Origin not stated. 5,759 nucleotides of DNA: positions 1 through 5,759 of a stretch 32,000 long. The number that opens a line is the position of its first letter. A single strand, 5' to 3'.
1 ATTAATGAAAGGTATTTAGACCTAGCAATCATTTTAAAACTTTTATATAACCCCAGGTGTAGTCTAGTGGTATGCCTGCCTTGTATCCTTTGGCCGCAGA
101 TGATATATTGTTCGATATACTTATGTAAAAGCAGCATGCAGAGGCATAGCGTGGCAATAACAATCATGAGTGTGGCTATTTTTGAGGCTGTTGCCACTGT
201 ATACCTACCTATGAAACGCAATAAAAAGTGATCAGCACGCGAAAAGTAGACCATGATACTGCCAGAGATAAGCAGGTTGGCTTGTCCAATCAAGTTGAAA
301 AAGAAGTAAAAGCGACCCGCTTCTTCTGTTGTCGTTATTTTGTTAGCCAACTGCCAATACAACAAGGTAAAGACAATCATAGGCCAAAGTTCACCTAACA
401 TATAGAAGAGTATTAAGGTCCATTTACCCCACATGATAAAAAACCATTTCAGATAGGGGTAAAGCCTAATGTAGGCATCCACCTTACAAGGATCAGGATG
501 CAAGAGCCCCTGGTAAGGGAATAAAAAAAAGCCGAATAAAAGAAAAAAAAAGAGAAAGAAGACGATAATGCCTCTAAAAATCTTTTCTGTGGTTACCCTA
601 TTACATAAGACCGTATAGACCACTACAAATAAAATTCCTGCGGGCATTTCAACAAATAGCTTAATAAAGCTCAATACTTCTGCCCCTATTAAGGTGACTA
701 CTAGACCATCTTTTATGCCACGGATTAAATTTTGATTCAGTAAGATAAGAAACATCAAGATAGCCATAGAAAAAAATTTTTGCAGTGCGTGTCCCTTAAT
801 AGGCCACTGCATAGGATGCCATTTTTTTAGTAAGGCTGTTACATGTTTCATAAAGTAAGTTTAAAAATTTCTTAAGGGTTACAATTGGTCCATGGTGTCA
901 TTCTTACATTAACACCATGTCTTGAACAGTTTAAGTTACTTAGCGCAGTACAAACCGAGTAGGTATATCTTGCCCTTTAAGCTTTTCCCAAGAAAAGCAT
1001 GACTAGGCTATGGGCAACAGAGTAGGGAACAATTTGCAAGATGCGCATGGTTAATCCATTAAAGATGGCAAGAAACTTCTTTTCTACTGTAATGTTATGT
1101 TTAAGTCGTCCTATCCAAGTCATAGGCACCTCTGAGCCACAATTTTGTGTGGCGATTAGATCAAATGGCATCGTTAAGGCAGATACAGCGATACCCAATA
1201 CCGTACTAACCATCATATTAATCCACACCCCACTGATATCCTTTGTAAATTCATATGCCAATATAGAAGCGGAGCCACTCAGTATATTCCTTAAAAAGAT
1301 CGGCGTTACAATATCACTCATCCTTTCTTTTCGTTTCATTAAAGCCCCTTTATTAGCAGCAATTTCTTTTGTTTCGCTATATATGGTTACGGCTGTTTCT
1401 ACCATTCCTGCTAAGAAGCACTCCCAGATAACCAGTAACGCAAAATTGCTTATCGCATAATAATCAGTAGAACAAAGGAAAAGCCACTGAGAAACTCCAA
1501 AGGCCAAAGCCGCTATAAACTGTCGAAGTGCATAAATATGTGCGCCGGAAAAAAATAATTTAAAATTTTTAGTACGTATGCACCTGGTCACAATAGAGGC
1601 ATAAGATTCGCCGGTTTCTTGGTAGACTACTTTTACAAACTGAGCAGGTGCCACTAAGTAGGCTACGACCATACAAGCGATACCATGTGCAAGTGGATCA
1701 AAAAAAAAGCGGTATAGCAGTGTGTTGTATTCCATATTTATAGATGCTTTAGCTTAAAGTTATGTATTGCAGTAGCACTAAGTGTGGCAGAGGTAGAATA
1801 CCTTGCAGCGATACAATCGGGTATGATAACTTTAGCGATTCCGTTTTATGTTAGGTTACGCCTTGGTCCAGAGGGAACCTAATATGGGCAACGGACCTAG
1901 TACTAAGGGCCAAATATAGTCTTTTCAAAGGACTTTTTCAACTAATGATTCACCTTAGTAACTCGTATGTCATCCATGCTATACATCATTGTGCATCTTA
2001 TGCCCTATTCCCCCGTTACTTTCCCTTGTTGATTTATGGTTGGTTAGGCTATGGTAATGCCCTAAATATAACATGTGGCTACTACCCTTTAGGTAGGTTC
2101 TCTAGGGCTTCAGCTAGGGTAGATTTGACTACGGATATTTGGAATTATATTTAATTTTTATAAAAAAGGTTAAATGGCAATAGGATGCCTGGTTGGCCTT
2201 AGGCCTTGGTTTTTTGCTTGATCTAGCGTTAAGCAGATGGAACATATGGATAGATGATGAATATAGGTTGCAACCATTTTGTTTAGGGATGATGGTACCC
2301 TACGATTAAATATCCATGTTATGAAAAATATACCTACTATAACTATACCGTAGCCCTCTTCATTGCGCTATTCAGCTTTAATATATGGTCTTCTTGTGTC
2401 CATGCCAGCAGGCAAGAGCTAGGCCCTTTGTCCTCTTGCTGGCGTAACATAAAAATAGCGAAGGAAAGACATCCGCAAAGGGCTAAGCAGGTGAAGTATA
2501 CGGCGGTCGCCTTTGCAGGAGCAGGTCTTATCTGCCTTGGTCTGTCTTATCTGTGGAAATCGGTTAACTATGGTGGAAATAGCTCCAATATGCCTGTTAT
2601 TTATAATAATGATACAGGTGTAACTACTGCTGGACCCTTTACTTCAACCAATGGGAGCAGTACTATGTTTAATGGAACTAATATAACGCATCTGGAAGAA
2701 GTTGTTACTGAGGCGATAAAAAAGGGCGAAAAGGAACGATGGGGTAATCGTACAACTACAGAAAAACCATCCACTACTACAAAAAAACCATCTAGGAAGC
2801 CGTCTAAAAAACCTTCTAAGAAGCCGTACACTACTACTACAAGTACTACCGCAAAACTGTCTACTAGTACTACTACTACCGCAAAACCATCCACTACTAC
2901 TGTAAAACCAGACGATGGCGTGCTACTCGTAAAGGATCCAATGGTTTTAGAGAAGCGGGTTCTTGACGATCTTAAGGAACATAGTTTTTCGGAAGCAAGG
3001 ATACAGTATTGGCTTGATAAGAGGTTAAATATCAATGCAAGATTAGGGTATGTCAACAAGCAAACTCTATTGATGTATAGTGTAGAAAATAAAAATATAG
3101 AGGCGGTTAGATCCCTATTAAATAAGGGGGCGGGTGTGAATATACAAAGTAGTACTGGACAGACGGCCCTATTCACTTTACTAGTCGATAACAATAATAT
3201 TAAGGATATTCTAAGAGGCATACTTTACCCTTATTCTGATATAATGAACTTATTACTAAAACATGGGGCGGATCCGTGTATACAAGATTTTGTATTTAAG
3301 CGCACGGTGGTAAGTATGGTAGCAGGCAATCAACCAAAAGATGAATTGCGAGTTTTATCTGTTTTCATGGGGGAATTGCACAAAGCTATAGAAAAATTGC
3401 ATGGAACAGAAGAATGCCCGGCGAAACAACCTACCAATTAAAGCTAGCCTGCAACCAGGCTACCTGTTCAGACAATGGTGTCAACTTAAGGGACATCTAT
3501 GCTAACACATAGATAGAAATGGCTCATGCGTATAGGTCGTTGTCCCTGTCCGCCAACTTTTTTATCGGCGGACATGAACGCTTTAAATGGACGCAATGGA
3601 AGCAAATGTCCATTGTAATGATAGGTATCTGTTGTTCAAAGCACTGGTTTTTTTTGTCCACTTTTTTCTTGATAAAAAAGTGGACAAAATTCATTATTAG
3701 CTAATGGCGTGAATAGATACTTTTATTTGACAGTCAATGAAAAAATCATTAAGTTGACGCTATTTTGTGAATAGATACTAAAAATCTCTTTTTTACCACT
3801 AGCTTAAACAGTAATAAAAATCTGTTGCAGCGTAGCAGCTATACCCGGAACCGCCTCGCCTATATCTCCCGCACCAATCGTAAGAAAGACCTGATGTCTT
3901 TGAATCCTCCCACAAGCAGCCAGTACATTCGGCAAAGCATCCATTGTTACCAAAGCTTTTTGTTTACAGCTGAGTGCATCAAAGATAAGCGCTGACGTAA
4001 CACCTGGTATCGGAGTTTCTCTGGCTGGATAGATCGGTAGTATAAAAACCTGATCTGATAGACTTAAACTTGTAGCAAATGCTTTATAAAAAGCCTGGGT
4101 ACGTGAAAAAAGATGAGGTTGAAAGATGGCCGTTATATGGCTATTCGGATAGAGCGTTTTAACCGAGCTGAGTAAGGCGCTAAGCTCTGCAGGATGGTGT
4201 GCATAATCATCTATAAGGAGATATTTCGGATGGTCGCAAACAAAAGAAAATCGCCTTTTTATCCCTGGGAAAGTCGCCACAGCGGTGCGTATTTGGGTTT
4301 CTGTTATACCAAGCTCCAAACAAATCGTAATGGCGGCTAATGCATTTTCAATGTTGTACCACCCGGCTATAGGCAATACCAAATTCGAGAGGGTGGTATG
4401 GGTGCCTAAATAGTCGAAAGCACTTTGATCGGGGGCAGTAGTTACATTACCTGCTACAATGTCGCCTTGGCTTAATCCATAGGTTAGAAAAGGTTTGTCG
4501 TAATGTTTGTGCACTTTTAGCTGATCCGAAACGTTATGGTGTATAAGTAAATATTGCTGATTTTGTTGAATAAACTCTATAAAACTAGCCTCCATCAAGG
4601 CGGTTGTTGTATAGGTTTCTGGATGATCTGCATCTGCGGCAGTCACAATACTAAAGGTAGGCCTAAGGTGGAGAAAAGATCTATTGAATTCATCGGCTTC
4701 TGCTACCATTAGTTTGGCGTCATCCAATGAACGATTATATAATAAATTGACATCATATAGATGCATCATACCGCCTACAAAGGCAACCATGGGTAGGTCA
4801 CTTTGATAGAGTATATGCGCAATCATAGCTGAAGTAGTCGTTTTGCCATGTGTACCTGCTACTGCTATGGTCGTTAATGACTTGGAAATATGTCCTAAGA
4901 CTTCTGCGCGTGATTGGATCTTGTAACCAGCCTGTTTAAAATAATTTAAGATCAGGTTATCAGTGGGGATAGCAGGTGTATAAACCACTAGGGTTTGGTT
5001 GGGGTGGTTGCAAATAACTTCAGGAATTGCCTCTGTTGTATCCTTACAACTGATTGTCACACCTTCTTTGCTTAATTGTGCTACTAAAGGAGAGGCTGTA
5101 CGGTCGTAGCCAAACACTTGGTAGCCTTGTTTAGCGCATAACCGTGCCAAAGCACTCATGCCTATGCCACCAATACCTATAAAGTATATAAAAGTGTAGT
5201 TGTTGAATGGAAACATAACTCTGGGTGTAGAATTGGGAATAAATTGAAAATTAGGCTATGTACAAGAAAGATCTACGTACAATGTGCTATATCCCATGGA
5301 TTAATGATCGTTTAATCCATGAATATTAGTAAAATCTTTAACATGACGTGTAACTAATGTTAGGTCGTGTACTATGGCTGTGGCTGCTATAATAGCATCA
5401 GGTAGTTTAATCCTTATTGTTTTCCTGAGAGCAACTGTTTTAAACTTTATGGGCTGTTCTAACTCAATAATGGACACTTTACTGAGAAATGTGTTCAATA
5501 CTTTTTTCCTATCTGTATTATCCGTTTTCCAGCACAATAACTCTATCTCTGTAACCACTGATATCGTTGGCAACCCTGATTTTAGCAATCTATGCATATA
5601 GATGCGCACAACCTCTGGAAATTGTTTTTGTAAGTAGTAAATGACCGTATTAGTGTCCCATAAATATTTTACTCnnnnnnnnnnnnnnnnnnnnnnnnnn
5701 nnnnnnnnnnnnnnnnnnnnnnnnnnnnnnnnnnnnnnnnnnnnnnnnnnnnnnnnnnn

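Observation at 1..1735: Mitochondrial-carrier-family-like ORF directly upstream of an ATP/ADP translocase (NTT)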

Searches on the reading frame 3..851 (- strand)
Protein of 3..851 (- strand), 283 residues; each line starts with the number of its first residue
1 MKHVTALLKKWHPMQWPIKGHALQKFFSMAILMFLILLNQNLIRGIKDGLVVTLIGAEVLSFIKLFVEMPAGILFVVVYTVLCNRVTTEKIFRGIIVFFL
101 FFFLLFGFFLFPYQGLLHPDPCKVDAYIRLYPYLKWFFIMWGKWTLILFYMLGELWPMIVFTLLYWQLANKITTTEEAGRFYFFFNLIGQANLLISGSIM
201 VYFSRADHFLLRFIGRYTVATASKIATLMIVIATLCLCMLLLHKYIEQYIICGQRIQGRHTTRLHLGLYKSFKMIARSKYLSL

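Call 7: search_protein_families(library=pfam, proteins=[window:3-851:-], max_evalue=0.001)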
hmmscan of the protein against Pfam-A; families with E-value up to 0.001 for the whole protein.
window:3-851:- (283 aa): 1 family
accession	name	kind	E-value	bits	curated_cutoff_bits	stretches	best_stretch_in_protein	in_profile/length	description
PF03219.20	TLC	-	2.7e-72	244.6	21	1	7-282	7-285/491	TLC ATP/ADP transporter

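Call 8: search_protein_families(library=ncbifam, proteins=[window:3-851:-], max_evalue=1)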
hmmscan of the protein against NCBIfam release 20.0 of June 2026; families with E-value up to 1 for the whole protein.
window:3-851:- (283 aa): 1 family
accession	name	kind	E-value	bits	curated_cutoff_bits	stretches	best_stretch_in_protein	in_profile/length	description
TIGR00769.1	AAA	superfamily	5e-57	193.9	387.2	1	19-282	2-267/472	NTP/NDP exchange transporter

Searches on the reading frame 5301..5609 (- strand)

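Call 81: search_protein_families(library=pfam, proteins=[window:5301-5609:-], max_evalue=0.01)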
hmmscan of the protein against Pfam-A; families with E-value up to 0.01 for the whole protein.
window:5301-5609:- (102 aa): 1 family
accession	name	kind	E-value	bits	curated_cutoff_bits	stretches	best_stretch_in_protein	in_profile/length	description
PF01850.27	PIN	-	4.1e-06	27.8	23.6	1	17-88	34-110/120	PIN domain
